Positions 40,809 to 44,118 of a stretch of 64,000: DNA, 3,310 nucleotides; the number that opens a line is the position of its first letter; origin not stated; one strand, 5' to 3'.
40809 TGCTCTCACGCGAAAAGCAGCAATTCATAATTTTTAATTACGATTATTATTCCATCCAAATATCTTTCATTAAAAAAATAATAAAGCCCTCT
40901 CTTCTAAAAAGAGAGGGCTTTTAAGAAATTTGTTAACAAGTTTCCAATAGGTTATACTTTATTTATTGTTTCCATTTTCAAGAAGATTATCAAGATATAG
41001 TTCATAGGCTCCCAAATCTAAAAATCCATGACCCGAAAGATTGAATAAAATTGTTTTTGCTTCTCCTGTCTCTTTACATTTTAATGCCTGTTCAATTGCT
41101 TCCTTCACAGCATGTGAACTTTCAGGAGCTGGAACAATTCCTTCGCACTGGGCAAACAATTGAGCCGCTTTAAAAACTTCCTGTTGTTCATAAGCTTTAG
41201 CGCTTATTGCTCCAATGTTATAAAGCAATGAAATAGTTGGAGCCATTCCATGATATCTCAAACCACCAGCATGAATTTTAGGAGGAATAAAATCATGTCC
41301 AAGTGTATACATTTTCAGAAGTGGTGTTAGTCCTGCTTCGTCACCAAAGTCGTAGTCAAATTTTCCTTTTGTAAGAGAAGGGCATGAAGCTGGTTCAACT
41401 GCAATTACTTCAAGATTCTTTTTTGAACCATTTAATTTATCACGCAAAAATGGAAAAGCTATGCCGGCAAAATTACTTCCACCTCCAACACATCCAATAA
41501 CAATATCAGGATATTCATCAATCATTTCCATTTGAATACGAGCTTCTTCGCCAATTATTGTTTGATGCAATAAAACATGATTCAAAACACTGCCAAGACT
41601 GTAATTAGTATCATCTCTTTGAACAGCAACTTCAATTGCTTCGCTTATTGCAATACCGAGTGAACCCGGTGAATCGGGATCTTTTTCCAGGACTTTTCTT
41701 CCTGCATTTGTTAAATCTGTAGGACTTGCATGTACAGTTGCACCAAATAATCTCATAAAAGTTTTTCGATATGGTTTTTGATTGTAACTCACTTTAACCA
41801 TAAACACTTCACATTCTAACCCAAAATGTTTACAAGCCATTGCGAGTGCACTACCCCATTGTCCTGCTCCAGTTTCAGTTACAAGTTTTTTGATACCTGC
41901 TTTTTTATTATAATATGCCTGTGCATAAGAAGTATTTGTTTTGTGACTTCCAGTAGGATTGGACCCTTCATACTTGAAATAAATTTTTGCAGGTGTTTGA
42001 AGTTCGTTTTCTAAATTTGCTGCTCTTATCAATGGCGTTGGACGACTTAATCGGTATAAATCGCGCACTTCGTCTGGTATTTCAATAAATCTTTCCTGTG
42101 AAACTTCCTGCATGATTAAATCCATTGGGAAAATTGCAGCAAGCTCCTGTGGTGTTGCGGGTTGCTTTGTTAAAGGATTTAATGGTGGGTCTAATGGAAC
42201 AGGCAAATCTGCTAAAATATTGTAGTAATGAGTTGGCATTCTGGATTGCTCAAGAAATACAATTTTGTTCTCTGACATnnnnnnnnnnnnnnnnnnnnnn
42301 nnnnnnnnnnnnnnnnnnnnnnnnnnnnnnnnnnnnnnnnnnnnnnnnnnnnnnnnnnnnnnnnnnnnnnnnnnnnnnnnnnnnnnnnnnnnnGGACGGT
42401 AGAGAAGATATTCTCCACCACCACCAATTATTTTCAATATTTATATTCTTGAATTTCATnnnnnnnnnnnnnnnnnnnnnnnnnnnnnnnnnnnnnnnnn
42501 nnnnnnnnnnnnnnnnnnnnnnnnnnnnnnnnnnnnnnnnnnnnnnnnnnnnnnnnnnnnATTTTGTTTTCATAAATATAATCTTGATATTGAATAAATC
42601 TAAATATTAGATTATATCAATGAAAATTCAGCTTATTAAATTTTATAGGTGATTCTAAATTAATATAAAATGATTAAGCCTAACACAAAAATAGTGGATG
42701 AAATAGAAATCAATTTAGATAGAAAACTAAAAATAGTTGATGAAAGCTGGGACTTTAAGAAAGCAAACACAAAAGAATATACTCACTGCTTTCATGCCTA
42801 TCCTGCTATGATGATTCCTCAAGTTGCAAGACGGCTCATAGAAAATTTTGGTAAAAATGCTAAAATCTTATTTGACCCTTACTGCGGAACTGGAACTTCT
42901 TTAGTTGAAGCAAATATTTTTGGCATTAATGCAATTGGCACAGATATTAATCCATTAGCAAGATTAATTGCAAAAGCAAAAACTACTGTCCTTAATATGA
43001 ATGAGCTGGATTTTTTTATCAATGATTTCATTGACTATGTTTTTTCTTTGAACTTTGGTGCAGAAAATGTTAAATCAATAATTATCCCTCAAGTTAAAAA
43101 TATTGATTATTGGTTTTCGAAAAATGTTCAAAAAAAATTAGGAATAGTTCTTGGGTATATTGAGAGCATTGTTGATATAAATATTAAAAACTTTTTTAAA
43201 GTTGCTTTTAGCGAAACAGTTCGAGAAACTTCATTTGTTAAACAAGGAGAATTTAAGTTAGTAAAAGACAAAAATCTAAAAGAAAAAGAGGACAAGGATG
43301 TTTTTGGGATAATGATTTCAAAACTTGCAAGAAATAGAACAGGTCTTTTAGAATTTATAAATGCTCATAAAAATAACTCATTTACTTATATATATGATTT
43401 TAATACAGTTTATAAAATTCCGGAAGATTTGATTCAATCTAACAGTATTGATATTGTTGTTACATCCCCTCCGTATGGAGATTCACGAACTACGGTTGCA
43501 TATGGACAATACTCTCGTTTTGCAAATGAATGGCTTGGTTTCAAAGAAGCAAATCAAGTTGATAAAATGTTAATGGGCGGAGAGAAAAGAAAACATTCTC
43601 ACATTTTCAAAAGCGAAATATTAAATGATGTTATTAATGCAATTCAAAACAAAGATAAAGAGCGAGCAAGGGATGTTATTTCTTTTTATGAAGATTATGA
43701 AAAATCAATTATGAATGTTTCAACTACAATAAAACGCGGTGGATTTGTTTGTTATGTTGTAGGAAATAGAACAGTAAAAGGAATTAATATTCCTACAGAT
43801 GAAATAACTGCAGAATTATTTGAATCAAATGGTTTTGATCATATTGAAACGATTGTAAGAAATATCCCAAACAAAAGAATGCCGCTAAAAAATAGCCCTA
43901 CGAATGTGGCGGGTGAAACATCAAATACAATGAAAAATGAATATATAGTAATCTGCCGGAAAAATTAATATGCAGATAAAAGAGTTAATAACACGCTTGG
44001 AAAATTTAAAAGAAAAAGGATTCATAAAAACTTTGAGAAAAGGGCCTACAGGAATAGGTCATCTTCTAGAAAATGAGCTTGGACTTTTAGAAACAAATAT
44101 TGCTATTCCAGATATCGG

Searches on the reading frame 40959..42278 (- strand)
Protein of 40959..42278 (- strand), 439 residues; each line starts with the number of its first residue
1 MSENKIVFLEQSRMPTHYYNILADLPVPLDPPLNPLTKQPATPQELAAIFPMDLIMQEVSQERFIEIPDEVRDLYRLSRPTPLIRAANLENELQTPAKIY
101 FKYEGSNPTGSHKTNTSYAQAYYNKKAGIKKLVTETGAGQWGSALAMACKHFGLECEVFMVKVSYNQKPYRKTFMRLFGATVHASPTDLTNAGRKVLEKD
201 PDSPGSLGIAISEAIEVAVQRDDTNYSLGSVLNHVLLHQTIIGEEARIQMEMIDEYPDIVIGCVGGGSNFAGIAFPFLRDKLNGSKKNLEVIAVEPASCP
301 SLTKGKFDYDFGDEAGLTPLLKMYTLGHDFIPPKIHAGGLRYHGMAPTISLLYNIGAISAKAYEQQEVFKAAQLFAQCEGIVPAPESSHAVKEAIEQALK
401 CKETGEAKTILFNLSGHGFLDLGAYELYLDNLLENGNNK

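Call 8: search_protein_families(library=ncbifam, proteins=[window:40959-42278:-])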
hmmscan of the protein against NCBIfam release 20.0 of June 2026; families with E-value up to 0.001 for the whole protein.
window:40959-42278:- (439 aa): 33 families (the best 25 are shown)
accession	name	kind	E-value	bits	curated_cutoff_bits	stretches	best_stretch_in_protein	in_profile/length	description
NF009057.0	PRK12391.1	equivalog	2.8e-221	734.7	366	1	6-435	5-432/441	TrpB-like pyridoxal phosphate-dependent enzyme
TIGR01415.1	trpB_rel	hypoth_equivalog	2.3e-205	682.2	518.85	1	14-430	1-417/419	TrpB-like pyridoxal phosphate-dependent enzyme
NF010376.0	PRK13803.1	equivalog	6.9e-52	177.1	819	1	78-431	258-597/600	bifunctional phosphoribosylanthranilate isomerase/tryptophan synthase subunit beta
TIGR00263.1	trpB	equivalog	6.8e-51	173.5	392.45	1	77-422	47-378/385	tryptophan synthase subunit beta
NF010375.0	PRK13802.1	equivalog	2.6e-36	125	1386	1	77-424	323-668/695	bifunctional indole-3-glycerol phosphate synthase/tryptophan synthase subunit beta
NF004996.0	PRK06381.1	equivalog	1.5e-18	66.9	266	1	79-186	14-116/319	threonine synthase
NF006094.0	PRK08246.1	subfamily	8.6e-13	48.4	331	1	77-196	20-131/310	serine/threonine dehydratase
NF005292.0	PRK06815.1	equivalog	9.7e-13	47.8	371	1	71-192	12-128/320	threonine/serine dehydratase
NF006390.0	PRK08639.1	equivalog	1.3e-12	47.4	421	1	67-171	12-114/418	threonine ammonia-lyase IlvA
TIGR02079.1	THD1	equivalog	3.8e-12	45.7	440.55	1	74-179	10-110/410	threonine ammonia-lyase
TIGR01136.1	cysKM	subfamily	5.2e-12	45.7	344.15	1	81-306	8-208/299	cysteine synthase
TIGR01139.1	cysK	equivalog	8.2e-12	45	350.95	1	81-334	8-225/298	cysteine synthase A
NF006050.0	PRK08197.1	equivalog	2.5e-11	43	303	1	81-199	81-194/406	threonine synthase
NF008735.0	PRK11761.1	equivalog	1.8e-09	37.3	413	1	80-186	12-116/296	cysteine synthase CysM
NF005680.0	PRK07476.1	equivalog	9e-09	34.7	413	1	79-183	22-121/326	hydroxyectoine utilization dehydratase EutB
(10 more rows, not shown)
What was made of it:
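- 40959..42278 (-): trpB2, a monocistronic TrpB-like PLP enzyme of 439 aa. NF009057, 734.7 bits (call 8).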

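Call 9: find_related_loci(query=window:40959-42278:-, collection=genome_contigs, flank=3000)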
Query window:40959-42278:- (439 aa) in genome_contigs; peptide patterns used: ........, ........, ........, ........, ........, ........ (x = any residue, [..] = any of these).
599 stretches matched a pattern (row limit reached: there are more); 586 encode a relative of the query (tblastn E <= 1e-3); the best 80 are kept; 80 distinct loci.
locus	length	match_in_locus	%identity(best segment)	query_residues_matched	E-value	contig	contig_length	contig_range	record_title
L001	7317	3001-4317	97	1-439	0e+0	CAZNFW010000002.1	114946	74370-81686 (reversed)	MAG TPA_asm: uncultured Melioribacter sp. isolate binchicken_co30_13 genome assembly, contig: NODE_194_length_114946_cov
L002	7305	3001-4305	87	1-435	0e+0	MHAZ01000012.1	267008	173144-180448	MAG: Stygiobacter sp. RIFOXYC2_FULL_38_25 rifoxyc2_full_scaffold_25, whole genome shotgun sequence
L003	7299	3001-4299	87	1-433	0e+0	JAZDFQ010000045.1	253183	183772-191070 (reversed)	MAG: Ignavibacteriota bacterium isolate MEGAHIT-group-0.214 k141_10931633, whole genome shotgun sequence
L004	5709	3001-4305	86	1-435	0e+0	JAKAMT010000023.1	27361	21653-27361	MAG: Bacteroidetes bacterium isolate WY5.bin31 NODE_2605_length_27361_cov_4.644342, whole genome shotgun sequence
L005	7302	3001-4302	86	1-434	0e+0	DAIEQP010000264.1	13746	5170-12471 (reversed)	MAG TPA_asm: Ignavibacteria bacterium isolate clean1190 k141_154630, whole genome shotgun sequence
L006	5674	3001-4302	85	1-434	0e+0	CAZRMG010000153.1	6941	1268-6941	MAG TPA_asm: uncultured Melioribacteraceae bacterium isolate SRP294416_co1_188 genome assembly, contig: NODE_25681_lengt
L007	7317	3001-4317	84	1-439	0e+0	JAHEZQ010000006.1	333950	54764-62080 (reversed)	MAG: Melioribacter sp. isolate nzgw155 NODE_22_length_333951_cov_5.893161, whole genome shotgun sequence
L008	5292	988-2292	84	1-435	0e+0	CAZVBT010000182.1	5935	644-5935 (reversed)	MAG TPA_asm: uncultured Melioribacter sp. isolate binchicken_co23_43 genome assembly, contig: k141_929531, whole genome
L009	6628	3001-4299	82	1-433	0e+0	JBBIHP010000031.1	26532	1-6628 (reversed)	MAG: Ignavibacteria bacterium isolate RSS170216_bin_117 NODE_839_length_26532_cov_6.124636, whole genome shotgun sequenc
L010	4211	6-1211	88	37-437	0e+0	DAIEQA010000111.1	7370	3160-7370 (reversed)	MAG TPA_asm: Ignavibacteriales bacterium isolate clean1178 k141_1700439, whole genome shotgun sequence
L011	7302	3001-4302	79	1-434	0e+0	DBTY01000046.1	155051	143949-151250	MAG TPA_asm: Ignavibacteriales bacterium UBA1304 UBA1304_contig_2937, whole genome shotgun sequence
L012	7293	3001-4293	80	1-431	0e+0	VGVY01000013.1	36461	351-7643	MAG: Ignavibacteria bacterium isolate K_DeepCast_100m_m2_176 K_DeepCast_100m_m2_176_Ga0194127_10001326, whole genome sho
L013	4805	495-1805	74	1-438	0e+0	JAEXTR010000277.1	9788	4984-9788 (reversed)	MAG: Bacteroidetes bacterium isolate OH_HBrB_359 k127_1748979, whole genome shotgun sequence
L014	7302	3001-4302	73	1-435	0e+0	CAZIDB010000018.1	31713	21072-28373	MAG TPA_asm: uncultured Melioribacter sp. isolate binchicken_co20_358 genome assembly, contig: NODE_3023_length_31713_co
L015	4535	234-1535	73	1-435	0e+0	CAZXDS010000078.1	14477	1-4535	MAG TPA_asm: uncultured Melioribacteraceae bacterium isolate SRP128015_co1_473 genome assembly, contig: NODE_6238_length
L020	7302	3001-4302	72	1-435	0e+0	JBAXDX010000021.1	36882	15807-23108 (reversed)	MAG: Ignavibacteria bacterium isolate ELA230 MAG230_21, whole genome shotgun sequence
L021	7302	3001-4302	71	1-435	0e+0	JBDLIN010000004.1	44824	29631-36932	MAG: Bacteroidota bacterium isolate MAG032 MAG032_4, whole genome shotgun sequence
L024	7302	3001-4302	68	1-435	0e+0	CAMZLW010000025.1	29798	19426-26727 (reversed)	uncultured Ignavibacteriales bacterium isolate RB_MAG_00003 genome assembly, contig: RB_MAG_00003_000000000144, whole ge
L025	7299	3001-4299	68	3-435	0e+0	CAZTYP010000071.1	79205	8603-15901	MAG TPA_asm: uncultured Melioribacteraceae bacterium isolate binchicken_co219_339 genome assembly, contig: k141_1008959,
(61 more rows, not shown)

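Call 41: search_protein_families(library=pfam, proteins=[L003:4484-6352:+, L005:4505-7090:+, L007:4447-5100:+, L012:4449-5420:+, L014:4629-5672:+, L021:4574-6694:+, L024:4873-6966:+, L012:5417-6073:+, L025:1412-2716:+, L020:1092-2678:+], max_evalue=0.00001)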
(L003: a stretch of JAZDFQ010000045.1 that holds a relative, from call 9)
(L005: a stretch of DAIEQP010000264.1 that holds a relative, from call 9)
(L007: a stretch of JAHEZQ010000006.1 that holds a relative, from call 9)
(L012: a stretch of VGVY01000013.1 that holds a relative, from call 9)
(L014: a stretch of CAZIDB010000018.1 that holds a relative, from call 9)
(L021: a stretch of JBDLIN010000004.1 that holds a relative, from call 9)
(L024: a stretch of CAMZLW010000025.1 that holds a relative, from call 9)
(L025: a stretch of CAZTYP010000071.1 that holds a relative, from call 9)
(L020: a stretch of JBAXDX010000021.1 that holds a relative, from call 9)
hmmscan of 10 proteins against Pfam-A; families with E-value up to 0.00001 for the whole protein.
L003:4484-6352:+ (622 aa): 3 families
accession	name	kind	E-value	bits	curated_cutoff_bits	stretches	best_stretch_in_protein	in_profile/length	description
PF00206.25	Lyase_1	-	6.8e-98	328.3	27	1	168-498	2-312/312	Lyase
PF10415.14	FumaraseC_C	-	3.3e-20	72.7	32.5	1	564-616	1-53/54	Fumarase C C-terminus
PF00027.35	cNMP_binding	-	3.9e-15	56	27.5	1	34-120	2-88/89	Cyclic nucleotide-binding domain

L005:4505-7090:+ (861 aa): 8 families
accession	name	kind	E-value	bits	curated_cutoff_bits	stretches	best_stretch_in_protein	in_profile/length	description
PF00072.30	Response_reg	-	3.6e-52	175.6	30.2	2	9-120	1-110/111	Response regulator receiver domain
PF02518.31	HATPase_c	-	3.6e-22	79.4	26.4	1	605-717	2-109/111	Histidine kinase-, DNA gyrase B-, and HSP90-like ATPase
PF00512.31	HisKA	-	1.3e-15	57.6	26.9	1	494-553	2-61/66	His Kinase A (phospho-acceptor) domain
PF08447.18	PAS_3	-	4.9e-13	49.6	25.6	1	381-465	3-87/89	PAS fold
PF13426.13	PAS_9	-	4.4e-11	43.4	27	1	373-472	7-103/103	PAS domain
PF13185.12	GAF_2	-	1.5e-09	38.6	28.6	1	193-336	2-135/136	GAF domain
PF23198.2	PDE8A_N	-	6.7e-06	26.5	29.6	0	769-843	38-115/147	PDE8A-like, N-terminal domain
PF08448.16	PAS_4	-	6.8e-06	26.7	23.1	0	365-475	3-110/110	PAS fold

L007:4447-5100:+ (217 aa): 0 families

L012:4449-5420:+ (323 aa): 2 families
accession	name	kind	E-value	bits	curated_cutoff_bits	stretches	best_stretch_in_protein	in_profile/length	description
PF19279.4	YegS_C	-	7e-21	75.1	27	1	162-309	11-157/158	YegS C-terminal NAD kinase beta sandwich-like domain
PF00781.29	DAGK_cat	-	1.3e-19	70.5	23.6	1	13-135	4-125/125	Diacylglycerol kinase catalytic domain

L014:4629-5672:+ (347 aa): 2 families
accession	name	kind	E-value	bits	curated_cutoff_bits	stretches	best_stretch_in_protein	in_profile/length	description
PF00072.30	Response_reg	-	2.7e-19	69.8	30.2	1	21-135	1-110/111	Response regulator receiver domain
PF01037.27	AsnC_trans_reg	-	6.6e-13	48.8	25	1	273-337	1-66/73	Lrp/AsnC ligand binding domain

L021:4574-6694:+ (706 aa): 2 families
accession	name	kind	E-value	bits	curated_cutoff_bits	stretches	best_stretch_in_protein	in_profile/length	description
PF00128.31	Alpha-amylase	-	3e-13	50.3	22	1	201-390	16-194/446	Alpha amylase, catalytic domain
PF02922.24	CBM_48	-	2.3e-11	44.3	22.4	1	58-142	2-83/83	Carbohydrate-binding module 48 (Isoamylase N-terminal domain)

L024:4873-6966:+ (697 aa): 2 families
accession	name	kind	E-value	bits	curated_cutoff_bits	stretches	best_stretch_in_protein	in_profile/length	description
PF00128.31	Alpha-amylase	-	6.1e-15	55.8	22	0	325-385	144-195/446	Alpha amylase, catalytic domain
PF02922.24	CBM_48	-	4.3e-13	49.8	22.4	1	53-136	2-83/83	Carbohydrate-binding module 48 (Isoamylase N-terminal domain)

L012:5417-6073:+ (218 aa): 0 families

L025:1412-2716:+ (434 aa): 3 families
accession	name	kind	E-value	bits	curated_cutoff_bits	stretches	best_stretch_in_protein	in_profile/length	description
PF00027.35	cNMP_binding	-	5.7e-19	68.3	27.5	1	326-405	6-88/89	Cyclic nucleotide-binding domain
PF07885.22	Ion_trans_2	-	9.5e-15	54.7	22.5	1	152-225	16-78/79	Ion channel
PF00520.37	Ion_trans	-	4.1e-14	52.8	25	1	15-224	5-233/241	Ion transport protein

L020:1092-2678:+ (528 aa): 4 families
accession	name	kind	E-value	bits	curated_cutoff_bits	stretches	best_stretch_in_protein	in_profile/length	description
PF18884.5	TSP3_bac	-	4e-37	126.1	25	2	285-305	1-20/22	Bacterial TSP3 repeat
PF00691.25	OmpA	-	1.1e-22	80.6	27.2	1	426-521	1-98/98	OmpA family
PF03495.19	Binary_toxB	-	3.1e-06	27.7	25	0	308-367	2-61/78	Clostridial binary toxin B/anthrax toxin PA Ca-binding domain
PF13505.12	OMP_b-brl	-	5.7e-06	27.1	28.7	0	37-232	5-175/175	Outer membrane protein beta-barrel domain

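Call 60: find_encoding_contigs(protein=window:40959-42278:-, flank=2000, max_places=4)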
Protein window:40959-42278:- (439 aa): 3 contigs read that carry it; 2 places shown.
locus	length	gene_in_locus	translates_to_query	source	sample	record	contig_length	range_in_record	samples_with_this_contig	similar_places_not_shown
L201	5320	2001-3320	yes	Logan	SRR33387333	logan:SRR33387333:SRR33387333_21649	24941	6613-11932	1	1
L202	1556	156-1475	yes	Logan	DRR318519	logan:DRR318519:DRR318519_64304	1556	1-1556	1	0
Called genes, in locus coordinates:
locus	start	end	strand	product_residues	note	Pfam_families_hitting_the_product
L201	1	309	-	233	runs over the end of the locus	PF15515:MvaI_BcnI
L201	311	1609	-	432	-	PF01555:N6_N4_Mtase, PF01170:UPF0020 (faint)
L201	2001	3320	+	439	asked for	PF00291:PALP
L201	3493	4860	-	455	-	PF00206:Lyase_1, PF14698:ASL_C2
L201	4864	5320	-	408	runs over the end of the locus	PF00764:Arginosuc_synth, PF20979:Arginosuc_syn_C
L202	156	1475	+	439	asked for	PF00291:PALP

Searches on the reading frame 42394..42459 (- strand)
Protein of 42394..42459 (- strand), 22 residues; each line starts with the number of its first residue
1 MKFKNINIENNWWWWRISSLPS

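Call 59: list_cluster_members(proteins=[window:42394-42459:-, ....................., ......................, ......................, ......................, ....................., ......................, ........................])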
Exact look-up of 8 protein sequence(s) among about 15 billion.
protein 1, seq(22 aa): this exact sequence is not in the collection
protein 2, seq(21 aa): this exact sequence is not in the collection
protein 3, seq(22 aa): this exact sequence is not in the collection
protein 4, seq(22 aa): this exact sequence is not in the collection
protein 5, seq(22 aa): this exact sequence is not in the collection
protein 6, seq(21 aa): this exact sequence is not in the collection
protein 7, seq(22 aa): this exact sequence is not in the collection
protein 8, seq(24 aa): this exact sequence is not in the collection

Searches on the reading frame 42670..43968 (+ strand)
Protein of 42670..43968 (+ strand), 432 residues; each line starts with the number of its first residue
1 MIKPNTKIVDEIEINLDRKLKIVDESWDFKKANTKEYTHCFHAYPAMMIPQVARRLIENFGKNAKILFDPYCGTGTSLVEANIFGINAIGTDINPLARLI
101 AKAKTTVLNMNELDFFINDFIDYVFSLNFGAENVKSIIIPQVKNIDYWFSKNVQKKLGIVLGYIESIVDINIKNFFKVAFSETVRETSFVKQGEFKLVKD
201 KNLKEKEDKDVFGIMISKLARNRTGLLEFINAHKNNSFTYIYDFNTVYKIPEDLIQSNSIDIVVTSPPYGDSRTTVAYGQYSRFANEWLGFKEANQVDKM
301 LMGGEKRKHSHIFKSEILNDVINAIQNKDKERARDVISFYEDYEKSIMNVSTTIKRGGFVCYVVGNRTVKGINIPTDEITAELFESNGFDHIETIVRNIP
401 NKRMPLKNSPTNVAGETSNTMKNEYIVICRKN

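Call 8: search_protein_families(library=ncbifam, proteins=[window:42670-43968:+])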
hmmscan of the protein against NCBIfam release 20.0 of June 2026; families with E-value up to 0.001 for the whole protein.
window:42670-43968:+ (432 aa): 3 families
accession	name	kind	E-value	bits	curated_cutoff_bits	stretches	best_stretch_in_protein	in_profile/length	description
TIGR01177.1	TIGR01177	hypoth_equivalog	3.1e-13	49.8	316.55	1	43-105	161-222/330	TIGR01177 family methyltransferase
NF040721.1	Trm14_Arch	equivalog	2.6e-06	26.8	280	0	42-88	169-216/370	tRNA (guanine(6)-N2)-methyltransferase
NF042963.1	DUF1156_antiphage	equivalog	2.8e-06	25.8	1000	1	57-110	178-230/960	anti-phage-associated DUF1156 domain-containing protein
